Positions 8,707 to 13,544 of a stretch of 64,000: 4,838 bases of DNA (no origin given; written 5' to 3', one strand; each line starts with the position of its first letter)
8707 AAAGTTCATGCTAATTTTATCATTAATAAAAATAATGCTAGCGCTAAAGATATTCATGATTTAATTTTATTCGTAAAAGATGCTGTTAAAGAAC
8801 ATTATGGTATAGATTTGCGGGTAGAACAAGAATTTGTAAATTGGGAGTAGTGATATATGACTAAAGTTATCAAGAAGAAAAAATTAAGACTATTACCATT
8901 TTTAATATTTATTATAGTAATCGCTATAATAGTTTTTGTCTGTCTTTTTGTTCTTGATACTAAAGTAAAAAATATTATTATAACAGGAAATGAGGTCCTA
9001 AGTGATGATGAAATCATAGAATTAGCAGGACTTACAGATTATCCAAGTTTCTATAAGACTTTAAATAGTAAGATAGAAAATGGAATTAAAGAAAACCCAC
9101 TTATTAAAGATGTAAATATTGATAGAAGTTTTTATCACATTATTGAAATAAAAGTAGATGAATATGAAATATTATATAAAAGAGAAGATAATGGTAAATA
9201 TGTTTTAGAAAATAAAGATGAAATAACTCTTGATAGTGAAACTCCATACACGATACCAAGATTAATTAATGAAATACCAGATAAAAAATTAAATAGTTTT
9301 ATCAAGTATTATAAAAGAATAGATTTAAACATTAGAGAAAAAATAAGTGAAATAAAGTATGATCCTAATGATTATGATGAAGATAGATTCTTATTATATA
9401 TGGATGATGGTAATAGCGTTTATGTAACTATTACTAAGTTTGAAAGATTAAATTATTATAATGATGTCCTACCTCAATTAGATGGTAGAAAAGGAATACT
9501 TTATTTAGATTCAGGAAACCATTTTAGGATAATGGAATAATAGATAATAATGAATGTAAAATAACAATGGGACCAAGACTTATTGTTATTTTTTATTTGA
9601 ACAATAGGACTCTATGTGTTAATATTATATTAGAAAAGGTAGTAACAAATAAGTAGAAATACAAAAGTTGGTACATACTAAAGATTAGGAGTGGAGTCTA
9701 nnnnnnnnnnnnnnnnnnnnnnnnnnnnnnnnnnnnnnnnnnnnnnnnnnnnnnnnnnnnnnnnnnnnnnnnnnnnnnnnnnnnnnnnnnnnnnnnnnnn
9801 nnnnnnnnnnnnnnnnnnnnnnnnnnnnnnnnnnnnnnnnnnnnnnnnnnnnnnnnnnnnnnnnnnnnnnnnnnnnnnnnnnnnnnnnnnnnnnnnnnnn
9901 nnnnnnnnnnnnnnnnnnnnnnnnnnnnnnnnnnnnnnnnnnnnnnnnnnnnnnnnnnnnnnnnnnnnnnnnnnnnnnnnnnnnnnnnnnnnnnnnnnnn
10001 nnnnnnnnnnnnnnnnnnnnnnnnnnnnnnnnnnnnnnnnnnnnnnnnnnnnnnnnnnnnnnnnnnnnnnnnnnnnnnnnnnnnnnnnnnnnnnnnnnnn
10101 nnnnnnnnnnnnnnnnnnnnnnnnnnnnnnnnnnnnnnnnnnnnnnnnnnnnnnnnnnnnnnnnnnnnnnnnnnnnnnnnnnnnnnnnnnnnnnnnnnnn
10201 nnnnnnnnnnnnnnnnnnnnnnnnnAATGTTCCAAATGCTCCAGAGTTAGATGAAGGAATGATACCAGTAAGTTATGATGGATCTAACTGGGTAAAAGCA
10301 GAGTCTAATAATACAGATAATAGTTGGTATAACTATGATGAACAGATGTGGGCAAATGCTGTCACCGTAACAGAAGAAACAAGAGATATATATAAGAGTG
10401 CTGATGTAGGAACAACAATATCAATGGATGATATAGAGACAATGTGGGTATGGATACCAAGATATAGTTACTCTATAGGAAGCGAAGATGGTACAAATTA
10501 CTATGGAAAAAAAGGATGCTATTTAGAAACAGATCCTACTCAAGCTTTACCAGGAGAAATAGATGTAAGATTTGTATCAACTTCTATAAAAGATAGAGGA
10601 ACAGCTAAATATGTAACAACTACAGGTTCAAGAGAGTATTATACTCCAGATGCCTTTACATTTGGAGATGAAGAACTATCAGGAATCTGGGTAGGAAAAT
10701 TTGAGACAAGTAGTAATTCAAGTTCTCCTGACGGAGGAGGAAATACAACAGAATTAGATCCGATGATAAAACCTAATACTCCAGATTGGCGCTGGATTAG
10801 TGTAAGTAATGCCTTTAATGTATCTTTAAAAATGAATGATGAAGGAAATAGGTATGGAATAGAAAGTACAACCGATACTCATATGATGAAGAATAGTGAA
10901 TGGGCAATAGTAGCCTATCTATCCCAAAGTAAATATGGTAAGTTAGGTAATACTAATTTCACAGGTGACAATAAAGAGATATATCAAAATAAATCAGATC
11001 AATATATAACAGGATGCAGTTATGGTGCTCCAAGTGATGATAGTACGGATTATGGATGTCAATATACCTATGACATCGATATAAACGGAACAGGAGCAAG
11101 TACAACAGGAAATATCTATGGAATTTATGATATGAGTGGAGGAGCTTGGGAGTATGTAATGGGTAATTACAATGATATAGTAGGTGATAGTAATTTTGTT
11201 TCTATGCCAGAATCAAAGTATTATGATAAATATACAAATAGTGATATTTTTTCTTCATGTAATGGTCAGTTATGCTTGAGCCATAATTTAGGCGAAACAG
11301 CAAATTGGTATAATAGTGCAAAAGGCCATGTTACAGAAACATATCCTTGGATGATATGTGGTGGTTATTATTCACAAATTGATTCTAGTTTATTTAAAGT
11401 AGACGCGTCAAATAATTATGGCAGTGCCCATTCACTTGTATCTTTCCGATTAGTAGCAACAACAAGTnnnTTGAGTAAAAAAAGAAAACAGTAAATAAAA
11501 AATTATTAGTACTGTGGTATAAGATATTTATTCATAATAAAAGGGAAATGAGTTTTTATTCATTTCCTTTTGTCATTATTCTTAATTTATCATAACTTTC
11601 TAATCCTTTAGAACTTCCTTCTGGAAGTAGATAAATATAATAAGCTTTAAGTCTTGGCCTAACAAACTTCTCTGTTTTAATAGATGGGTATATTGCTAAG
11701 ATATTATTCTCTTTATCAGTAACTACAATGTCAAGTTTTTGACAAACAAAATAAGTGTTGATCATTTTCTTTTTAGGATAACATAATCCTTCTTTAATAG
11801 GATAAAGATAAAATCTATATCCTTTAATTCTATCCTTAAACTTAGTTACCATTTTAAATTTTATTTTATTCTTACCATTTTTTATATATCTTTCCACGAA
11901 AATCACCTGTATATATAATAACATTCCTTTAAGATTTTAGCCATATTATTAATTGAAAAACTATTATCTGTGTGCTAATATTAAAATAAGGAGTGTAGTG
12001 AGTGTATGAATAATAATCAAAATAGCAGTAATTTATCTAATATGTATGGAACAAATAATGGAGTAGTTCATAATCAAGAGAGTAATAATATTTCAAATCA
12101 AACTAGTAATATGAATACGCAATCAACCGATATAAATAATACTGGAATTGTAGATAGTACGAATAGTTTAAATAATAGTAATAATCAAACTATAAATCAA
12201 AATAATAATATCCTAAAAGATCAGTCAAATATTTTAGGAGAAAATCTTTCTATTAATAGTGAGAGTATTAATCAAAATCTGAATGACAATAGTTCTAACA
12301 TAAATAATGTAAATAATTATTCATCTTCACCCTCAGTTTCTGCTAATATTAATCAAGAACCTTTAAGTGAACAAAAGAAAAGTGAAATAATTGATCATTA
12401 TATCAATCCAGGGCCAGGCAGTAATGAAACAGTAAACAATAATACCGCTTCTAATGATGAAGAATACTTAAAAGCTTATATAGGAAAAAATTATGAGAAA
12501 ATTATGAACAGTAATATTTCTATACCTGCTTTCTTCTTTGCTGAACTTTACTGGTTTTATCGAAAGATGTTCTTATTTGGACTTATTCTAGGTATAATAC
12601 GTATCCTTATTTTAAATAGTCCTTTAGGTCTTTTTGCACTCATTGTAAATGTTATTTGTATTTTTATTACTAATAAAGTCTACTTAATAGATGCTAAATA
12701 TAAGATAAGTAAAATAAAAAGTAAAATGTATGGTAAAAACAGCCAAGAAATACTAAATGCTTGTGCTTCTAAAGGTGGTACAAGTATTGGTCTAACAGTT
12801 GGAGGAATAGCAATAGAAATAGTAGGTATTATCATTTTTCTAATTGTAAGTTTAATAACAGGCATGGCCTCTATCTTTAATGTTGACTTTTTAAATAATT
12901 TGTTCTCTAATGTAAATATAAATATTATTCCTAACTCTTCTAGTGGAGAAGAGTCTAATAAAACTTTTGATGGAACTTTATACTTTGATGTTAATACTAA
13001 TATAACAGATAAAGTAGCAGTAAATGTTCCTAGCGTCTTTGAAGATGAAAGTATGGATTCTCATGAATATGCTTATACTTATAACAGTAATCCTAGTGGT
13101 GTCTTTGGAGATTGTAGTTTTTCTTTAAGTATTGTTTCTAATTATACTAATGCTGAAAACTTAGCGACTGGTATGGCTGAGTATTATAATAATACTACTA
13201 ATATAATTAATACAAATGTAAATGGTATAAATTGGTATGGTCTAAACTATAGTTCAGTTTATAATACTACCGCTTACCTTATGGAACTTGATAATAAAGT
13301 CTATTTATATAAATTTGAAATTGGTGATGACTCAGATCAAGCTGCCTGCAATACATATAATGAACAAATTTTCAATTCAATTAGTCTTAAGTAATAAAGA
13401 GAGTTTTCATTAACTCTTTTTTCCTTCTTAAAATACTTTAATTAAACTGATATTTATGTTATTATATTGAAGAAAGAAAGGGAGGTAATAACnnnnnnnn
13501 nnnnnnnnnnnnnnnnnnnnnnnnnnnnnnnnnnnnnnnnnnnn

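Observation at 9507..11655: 2.1-kb segmental duplication of a surface-protein gene with mosaic (5' conserved / 3' diverged) pattern; second copy inserted between rpsO and pnp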

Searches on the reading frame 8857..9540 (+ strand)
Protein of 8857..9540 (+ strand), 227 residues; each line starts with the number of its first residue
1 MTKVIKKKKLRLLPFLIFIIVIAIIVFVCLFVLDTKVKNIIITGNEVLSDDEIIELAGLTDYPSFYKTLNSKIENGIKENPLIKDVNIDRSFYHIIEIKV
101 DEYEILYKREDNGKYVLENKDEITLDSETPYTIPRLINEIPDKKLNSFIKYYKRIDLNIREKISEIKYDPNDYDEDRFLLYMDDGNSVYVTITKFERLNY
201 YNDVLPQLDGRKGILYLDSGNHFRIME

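Call 8: search_protein_families(library=pfam, proteins=[window:8857-9540:+], max_evalue=0.01)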
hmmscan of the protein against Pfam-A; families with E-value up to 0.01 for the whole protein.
window:8857-9540:+ (227 aa): 2 families
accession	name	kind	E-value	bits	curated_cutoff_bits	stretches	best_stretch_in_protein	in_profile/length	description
PF08478.15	POTRA_1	-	1.9e-13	50.9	23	1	36-103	2-69/69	POTRA domain, FtsQ-type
PF03799.20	FtsQ_DivIB_C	-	1.2e-07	33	21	1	128-218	27-112/114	Cell division protein FtsQ/DivIB, C-terminal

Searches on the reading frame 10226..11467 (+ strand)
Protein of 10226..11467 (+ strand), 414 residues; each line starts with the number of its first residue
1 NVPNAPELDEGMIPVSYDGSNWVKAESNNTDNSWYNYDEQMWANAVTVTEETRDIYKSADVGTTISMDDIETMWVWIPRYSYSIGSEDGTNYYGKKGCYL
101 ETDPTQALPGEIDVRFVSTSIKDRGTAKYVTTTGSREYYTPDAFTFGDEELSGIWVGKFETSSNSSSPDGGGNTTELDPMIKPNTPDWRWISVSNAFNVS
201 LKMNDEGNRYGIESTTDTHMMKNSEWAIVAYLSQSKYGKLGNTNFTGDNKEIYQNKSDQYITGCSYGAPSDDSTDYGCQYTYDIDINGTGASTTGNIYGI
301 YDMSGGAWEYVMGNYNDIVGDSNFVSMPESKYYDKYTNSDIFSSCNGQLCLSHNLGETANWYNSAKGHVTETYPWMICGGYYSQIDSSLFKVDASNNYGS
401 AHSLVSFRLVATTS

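Call 64: find_homologous_proteins(query=A4, max_evalue=1e-10)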
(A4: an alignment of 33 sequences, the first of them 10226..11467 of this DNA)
Query A4 (33 sequences) (414 aa, profile of the alignment): 7973 proteins with E <= 1e-10 among 8000 candidates; the best 120 are listed.
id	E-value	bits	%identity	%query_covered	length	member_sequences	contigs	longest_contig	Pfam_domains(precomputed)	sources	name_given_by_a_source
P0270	2.5e-235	801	39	82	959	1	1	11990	-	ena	-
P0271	4.6e-233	793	38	98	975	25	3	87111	PF03781.23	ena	-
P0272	2.6e-228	777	40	90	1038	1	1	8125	PF03781.23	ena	-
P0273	6.0e-227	773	39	99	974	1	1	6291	-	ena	-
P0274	3.9e-226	770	37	98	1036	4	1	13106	PF03781.23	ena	-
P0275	9.3e-215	733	37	91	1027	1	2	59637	-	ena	-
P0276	9.5e-210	716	38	99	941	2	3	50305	-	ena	-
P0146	1.1e-197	676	-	-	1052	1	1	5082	-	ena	-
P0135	1.3e-195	670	39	91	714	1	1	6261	PF03781.23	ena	-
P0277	1.6e-192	659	46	91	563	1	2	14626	PF07963.18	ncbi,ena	-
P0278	1.1e-191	657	46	98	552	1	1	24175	-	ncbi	-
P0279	1.0e-187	644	46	91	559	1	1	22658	-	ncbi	-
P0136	1.9e-187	643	40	91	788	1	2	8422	-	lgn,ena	-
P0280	2.1e-187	642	44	98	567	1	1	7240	-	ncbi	-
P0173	2.4e-186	639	45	92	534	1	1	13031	-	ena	-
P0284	2.2e-180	619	37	98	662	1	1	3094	PF03781.23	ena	-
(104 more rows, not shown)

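Call 76: predict_structure(alignment_id=A5)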
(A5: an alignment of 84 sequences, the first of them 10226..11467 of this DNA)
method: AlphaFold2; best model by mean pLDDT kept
length: 414 residues; sequences in the alignment: 84
mean_pLDDT: 92.0   pTM: 0.94
mean pLDDT of the five models: 92.0, 91.8, 90.5, 88.3, 86.8
residues with pLDDT >= 90: 326; 70-90: 68; 50-70: 17; < 50: 3
segments of 3 or more residues with pLDDT < 50: 131-133
pLDDT, mean of each block of 10 residues (from residue 1): 92 97 96 94 98 98 98 98 72 78 87 94 76 67 96 98 89 96 96 98 96 96 98 95 80 94 93 92 93 96 94 96 96 97 92 91 88 95 91 85 96 92
secondary structure, 60 per line:
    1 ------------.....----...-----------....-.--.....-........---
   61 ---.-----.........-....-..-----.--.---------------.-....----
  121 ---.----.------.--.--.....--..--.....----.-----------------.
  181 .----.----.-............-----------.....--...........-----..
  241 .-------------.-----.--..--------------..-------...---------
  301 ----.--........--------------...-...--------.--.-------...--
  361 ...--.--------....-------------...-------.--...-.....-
elements in order: E13-17 E22-24 E44-48 H50-57 E70-78 E80-83 E113-116 E153-157 H193-204 E216-220 H223-233 E308-315 E334-336 E375-378 E392-394 E405-407 E409-413

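Call 79: fold_search(model_id=the predicted structure, library=pdb)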
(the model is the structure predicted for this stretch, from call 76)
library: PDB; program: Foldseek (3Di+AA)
matches with E <= 10: 73; with E <= 0.001: 25
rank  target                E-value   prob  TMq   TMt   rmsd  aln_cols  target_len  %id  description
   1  5vf4_D                2.5e-10  1.00  0.42  0.46  10.3       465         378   15  Thermus aquaticus variable protein (TaqVP) from diversity-generating retroelements (DGR) (released 2017-05-24)
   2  5vf4_A                3.9e-10  1.00  0.41  0.44  10.5       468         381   14  Thermus aquaticus variable protein (TaqVP) from diversity-generating retroelements (DGR) (released 2017-05-24)
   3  5vf4_C                5.7e-10  1.00  0.41  0.44   9.9       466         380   14  Thermus aquaticus variable protein (TaqVP) from diversity-generating retroelements (DGR) (released 2017-05-24)
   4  6xtq_A                4.1e-05  0.99  0.29  0.38  11.2       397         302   10  Crystal structure reveals non-coordinative binding of O2 to the copper center of the formylglycine-generating enzyme - (released 2021-01-27)
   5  9mzu_A                8.2e-05  1.00  0.26  0.25   8.4       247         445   16  Structure of PorKN from Porphyromonas gingivalis (released 2025-04-16)
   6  2y3c                  1.1e-04  0.99  0.30  0.41  11.1       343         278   12  Treponema denticola variable protein 1 (released 2011-08-31)
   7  9myj_B                1.4e-04  0.99  0.25  0.24  10.3       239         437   15  Structure of P. gingivalis PorK and PorN complexes from cryo electron microscopy (released 2025-07-16)
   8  5nyy                  2.0e-04  0.99  0.32  0.44  10.3       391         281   12  Formylglycine generating enzyme from T. curvata in complex with Cd(II) (released 2017-06-07)
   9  6muj_E                2.3e-04  0.98  0.31  0.41  10.5       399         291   10  Formylglycine generating enzyme bound to copper (released 2019-02-27)
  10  6s07_A                2.3e-04  0.98  0.30  0.39  11.1       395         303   10  Structure of formylglycine-generating enzyme at 1.04 A in complex with copper and substrate reveals an acidic pocket f (released 2019-06-26)
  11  2q17_E                2.4e-04  0.99  0.32  0.43   9.7       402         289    9  Formylglycine Generating Enzyme from Streptomyces coelicolor (released 2008-04-01)
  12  2q17_D                2.6e-04  0.97  0.30  0.41  10.7       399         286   10  Formylglycine Generating Enzyme from Streptomyces coelicolor (released 2008-04-01)
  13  6xtp_A                2.6e-04  0.97  0.30  0.39  11.2       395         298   10  Crystal structure reveals non-coordinative binding of O2 to the copper center of the formylglycine-generating enzyme - (released 2021-01-27)
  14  5nxl                  2.7e-04  0.98  0.32  0.42  10.5       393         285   11  Formylglycine generating enzyme from T. curvata in complex with Ag(I) (released 2017-06-07)
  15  1yu1                  3.5e-04  0.89  0.29  0.31  19.1       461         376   10  Major Tropism Determinant P3c Variant (released 2005-09-20)
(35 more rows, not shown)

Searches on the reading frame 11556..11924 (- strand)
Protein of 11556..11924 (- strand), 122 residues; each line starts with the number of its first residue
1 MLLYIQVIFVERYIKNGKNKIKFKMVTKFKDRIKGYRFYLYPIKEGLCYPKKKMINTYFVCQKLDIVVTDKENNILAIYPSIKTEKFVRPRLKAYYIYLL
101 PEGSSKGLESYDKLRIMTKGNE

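Call 8: search_protein_families(library=pfam, proteins=[window:11556-11924:-], max_evalue=0.01)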
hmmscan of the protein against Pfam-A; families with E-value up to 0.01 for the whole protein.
window:11556-11924:- (122 aa): 0 families

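Call 30: search_protein_families(library=ncbifam, proteins=[window:11556-11924:-], max_evalue=1)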
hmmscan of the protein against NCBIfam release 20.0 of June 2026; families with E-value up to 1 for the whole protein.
window:11556-11924:- (122 aa): 1 family
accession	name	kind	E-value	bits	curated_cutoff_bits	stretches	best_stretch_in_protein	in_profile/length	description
NF002996.0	PRK03760.1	equivalog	0.0042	17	146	1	22-109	16-107/121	hypothetical protein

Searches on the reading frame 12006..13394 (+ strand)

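Call 8: search_protein_families(library=pfam, proteins=[window:12006-13394:+], max_evalue=0.01)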
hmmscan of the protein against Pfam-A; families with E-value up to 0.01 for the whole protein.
window:12006-13394:+ (462 aa): 0 families

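Call 30: search_protein_families(library=ncbifam, proteins=[window:12006-13394:+], max_evalue=1)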
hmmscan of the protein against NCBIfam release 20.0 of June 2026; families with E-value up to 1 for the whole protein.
window:12006-13394:+ (462 aa): 2 families
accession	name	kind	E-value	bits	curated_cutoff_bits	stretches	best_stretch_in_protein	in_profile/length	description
NF040558.1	CAS_Csx18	equivalog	0.039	13.8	50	1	195-222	18-46/64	CRISPR-associated protein Csx18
NF033694.1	perox_inhi_SPIN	equivalog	0.3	11.5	45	1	38-96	7-64/99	SPIN family peroxidase inhibitor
